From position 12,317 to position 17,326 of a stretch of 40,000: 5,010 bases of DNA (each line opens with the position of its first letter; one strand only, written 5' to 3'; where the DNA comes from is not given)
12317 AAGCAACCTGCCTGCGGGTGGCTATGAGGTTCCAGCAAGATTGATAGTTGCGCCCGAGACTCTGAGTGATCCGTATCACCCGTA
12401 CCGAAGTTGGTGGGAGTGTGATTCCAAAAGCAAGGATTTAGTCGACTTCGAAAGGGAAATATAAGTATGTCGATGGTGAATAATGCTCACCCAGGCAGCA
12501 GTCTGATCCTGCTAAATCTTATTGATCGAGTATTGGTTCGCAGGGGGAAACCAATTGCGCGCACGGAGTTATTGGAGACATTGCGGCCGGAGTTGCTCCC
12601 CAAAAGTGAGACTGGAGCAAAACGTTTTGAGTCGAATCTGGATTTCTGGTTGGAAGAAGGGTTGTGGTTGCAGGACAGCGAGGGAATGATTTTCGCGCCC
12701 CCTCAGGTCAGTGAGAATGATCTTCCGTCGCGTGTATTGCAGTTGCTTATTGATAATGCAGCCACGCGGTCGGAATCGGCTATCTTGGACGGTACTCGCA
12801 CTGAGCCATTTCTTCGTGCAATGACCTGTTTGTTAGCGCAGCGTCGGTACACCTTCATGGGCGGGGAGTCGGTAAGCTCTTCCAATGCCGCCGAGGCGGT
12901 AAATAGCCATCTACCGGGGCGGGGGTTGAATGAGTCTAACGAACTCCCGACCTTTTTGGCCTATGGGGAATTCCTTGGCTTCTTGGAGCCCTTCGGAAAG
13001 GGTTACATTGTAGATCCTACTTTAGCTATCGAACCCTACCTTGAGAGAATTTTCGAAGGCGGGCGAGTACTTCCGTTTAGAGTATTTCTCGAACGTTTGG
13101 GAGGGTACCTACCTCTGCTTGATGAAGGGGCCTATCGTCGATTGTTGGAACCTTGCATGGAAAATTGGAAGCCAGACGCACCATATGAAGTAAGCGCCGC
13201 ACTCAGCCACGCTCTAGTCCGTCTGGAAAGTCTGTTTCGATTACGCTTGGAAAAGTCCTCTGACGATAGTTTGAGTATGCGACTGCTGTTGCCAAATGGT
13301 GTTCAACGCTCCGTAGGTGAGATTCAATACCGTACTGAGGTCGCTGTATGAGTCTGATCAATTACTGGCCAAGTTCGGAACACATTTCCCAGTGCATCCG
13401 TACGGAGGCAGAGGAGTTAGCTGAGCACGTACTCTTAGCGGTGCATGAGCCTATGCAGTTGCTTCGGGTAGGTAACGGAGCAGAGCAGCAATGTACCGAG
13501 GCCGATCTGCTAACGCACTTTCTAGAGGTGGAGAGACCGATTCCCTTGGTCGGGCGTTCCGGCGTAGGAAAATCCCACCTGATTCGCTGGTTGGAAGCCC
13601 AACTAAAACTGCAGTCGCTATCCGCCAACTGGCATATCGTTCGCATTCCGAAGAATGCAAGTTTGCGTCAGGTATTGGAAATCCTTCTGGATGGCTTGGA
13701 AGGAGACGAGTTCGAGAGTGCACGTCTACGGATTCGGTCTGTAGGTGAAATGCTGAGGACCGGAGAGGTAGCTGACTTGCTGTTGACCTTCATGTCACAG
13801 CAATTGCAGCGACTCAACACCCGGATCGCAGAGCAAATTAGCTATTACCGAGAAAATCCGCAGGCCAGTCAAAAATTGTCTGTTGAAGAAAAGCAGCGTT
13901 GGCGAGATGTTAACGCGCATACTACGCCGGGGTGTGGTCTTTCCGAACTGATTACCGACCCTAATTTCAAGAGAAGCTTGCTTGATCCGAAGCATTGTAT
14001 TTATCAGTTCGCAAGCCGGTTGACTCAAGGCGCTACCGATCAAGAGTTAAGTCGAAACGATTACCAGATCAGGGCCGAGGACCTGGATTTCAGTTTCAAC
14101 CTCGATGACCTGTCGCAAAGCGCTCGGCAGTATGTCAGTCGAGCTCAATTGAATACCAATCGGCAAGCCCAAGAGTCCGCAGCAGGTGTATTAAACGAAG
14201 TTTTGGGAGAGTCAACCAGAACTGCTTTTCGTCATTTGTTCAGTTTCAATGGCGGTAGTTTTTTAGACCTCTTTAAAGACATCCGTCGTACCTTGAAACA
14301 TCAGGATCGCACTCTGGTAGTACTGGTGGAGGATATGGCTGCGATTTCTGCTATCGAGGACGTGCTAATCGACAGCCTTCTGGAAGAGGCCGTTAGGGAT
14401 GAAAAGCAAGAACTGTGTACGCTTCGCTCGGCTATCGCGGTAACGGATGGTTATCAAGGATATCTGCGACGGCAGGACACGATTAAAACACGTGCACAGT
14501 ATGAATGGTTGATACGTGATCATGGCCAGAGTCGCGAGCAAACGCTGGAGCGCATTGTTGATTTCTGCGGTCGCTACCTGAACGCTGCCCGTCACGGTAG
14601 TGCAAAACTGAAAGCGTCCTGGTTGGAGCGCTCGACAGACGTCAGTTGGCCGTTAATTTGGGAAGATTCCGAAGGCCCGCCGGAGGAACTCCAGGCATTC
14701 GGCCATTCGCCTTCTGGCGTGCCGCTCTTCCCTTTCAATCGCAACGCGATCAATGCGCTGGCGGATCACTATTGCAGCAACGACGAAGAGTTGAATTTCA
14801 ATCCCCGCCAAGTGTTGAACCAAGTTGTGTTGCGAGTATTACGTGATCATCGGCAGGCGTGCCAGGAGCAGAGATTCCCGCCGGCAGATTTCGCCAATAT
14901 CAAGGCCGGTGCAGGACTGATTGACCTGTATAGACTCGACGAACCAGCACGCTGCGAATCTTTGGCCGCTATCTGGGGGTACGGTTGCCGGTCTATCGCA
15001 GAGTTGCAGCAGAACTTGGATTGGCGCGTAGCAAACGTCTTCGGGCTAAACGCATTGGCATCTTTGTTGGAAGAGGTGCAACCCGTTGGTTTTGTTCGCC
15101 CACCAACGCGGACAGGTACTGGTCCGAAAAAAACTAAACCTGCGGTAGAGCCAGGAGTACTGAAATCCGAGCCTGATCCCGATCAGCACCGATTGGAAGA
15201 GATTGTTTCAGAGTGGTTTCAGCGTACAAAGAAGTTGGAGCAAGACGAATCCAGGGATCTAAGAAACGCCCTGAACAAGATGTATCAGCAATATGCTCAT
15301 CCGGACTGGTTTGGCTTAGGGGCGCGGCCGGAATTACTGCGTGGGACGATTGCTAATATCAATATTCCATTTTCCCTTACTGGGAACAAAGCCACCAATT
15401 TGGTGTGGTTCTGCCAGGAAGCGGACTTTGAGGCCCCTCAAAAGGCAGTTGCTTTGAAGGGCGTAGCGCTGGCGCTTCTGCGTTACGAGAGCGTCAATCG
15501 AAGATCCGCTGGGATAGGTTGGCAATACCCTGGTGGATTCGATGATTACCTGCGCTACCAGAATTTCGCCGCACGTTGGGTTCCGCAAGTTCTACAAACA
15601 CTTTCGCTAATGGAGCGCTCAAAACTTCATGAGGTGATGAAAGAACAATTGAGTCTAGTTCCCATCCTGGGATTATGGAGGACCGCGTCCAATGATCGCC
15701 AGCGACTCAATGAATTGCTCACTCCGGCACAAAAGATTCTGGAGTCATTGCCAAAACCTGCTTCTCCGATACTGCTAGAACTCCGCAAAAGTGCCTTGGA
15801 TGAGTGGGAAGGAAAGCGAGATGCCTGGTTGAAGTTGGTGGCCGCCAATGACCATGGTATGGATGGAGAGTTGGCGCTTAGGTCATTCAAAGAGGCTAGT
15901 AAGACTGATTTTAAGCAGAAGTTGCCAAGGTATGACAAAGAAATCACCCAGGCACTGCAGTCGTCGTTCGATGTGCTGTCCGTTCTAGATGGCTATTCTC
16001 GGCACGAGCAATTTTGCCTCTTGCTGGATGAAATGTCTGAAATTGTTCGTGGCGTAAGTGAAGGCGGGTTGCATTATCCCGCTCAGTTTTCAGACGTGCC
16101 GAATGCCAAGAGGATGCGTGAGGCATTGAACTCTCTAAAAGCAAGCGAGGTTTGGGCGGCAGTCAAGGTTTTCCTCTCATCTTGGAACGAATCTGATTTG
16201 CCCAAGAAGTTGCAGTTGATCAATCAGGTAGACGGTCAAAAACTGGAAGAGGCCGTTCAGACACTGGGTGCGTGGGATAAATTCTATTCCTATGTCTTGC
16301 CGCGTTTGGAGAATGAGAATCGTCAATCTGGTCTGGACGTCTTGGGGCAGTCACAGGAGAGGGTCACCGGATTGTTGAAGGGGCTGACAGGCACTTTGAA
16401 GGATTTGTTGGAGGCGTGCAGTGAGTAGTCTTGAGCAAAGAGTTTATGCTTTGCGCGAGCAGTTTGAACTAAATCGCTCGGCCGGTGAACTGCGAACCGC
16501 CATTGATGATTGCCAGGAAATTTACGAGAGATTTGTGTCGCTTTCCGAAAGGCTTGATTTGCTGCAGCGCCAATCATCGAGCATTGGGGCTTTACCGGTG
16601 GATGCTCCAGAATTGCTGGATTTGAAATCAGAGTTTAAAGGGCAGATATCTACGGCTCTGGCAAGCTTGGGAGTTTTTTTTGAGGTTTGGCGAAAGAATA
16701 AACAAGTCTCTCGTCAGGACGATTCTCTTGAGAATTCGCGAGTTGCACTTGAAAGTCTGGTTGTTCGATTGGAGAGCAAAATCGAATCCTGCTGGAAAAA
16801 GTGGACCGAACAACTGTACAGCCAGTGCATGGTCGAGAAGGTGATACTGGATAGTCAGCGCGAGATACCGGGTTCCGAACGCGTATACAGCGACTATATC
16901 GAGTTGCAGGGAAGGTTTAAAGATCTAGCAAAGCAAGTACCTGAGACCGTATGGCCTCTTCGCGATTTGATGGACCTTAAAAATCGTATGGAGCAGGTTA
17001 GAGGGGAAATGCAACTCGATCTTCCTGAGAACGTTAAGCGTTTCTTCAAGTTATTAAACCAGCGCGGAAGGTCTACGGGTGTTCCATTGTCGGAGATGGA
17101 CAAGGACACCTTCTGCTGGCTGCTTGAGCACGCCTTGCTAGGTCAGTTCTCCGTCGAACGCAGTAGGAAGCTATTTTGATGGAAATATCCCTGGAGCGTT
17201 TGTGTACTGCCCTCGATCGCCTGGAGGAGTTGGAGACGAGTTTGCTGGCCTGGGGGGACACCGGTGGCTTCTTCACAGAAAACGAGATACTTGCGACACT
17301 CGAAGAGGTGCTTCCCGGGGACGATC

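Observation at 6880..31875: Complete Dpd-type 7-deazaguanine DNA modification-restriction system (dpdE-K operon converging on queDEC-dpdB-dpdA-dpdB'-dpdC)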

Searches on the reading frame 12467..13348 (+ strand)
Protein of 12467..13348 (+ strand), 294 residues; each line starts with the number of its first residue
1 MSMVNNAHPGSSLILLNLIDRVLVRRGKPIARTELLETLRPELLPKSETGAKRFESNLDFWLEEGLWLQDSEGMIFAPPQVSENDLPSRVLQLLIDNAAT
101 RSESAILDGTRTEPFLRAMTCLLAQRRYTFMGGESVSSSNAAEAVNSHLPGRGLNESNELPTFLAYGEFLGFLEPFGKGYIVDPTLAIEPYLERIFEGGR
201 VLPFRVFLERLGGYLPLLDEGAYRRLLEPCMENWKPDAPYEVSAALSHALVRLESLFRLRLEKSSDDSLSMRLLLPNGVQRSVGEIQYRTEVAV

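Call 3: search_protein_families(library=ncbifam, proteins=[window:12467-13348:+], max_evalue=0.001)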
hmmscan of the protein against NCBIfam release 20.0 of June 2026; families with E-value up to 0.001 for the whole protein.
window:12467-13348:+ (294 aa): 1 family
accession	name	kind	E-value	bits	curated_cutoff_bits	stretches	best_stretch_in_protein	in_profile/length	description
NF041064.1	DpdG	equivalog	2.3e-94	316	80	1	1-286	1-290/290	protein DpdG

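Call 83: search_protein_families(library=padloc, proteins=[window:12467-13348:+], max_evalue=1e-25)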
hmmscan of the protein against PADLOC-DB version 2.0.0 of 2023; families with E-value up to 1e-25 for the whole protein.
window:12467-13348:+ (294 aa): 1 family
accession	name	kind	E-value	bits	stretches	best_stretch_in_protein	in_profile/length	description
PDLC02874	DpdG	-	2.9e-66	222.1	1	1-287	1-296/301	DpdG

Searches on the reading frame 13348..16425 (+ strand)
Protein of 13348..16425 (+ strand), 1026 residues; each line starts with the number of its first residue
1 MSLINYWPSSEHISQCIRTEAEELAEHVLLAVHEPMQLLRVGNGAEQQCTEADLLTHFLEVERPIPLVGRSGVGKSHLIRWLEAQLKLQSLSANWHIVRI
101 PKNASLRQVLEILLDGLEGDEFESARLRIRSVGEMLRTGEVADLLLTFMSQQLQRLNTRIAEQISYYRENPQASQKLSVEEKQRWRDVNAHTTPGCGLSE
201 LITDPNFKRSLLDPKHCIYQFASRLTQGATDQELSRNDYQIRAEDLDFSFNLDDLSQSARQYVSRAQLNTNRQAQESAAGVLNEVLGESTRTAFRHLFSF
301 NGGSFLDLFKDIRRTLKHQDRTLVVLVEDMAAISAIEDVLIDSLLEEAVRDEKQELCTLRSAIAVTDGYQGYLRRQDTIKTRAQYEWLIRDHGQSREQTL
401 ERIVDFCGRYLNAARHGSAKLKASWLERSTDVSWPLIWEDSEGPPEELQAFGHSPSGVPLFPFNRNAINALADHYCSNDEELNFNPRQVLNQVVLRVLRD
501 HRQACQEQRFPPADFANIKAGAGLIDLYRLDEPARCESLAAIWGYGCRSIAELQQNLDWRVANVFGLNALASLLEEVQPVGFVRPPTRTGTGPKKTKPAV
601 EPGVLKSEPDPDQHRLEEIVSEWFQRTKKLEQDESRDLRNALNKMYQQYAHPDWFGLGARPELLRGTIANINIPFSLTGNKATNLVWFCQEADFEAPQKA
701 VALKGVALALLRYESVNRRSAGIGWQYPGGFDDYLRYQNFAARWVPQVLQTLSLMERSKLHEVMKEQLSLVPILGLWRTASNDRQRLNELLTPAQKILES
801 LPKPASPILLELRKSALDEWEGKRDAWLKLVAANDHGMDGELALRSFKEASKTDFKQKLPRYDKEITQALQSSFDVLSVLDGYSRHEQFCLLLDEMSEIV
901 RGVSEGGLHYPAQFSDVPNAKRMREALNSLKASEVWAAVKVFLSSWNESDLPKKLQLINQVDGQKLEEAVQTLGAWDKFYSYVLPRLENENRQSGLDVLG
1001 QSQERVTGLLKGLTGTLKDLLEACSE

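Call 3: search_protein_families(library=ncbifam, proteins=[window:13348-16425:+], max_evalue=0.001)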
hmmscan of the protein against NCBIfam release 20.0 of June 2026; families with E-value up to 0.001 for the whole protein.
window:13348-16425:+ (1026 aa): 1 family
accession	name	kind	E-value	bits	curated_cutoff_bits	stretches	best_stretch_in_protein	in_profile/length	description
NF041065.1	DpdH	equivalog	3.7e-268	893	450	1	6-1011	1-1012/1014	protein DpdH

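Call 83: search_protein_families(library=padloc, proteins=[window:13348-16425:+], max_evalue=1e-25)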
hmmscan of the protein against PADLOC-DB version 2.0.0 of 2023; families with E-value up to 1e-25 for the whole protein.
window:13348-16425:+ (1026 aa): 9 families
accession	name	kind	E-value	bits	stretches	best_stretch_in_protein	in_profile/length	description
PDLC02879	DpdH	-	1.2e-280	931.8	1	1-1014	1-1054/1064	DpdH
PDLC02881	DpdH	-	3.3e-278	923.9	1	1-1022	1-1062/1071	DpdH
PDLC02888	DpdH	-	9.6e-170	564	1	3-580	1-589/622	DpdH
PDLC02885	DpdH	-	4.4e-169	562.5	1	3-1020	4-1017/1022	DpdH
PDLC02882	DpdH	-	4.2e-81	270.9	1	1-514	1-516/1054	DpdH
PDLC02891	DpdH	-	4e-78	261.8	1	10-644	12-617/1009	DpdH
PDLC02875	DpdH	-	3.7e-73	244.9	1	2-522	3-513/1030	DpdH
PDLC02887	DpdH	-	1.6e-38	130.8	1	616-1010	13-405/426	DpdH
PDLC02878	DpdH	-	2.7e-33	113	1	21-513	24-495/1015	DpdH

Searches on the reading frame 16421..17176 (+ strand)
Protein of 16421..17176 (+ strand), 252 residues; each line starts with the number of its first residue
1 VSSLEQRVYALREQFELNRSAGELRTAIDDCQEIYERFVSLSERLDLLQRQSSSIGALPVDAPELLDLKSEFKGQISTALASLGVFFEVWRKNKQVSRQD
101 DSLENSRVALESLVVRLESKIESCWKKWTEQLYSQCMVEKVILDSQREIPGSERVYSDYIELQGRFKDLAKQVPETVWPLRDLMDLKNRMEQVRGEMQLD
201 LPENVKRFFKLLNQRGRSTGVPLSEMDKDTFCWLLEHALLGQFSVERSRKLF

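Call 3: search_protein_families(library=ncbifam, proteins=[window:16421-17176:+], max_evalue=0.001)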
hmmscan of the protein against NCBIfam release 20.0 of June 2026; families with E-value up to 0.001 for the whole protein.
window:16421-17176:+ (252 aa): 2 families
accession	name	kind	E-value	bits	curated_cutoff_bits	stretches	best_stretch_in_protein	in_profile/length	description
NF041066.2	DpdI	equivalog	5.6e-30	105.1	150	1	3-245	2-239/239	protein DpdI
NF053563.1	Rkd4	equivalog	0.00013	20.3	860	1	7-172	224-389/747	arcadin-4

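Call 83: search_protein_families(library=padloc, proteins=[window:16421-17176:+], max_evalue=1e-25)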
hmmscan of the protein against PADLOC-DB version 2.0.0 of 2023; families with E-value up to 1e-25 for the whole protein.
window:16421-17176:+ (252 aa): 0 families
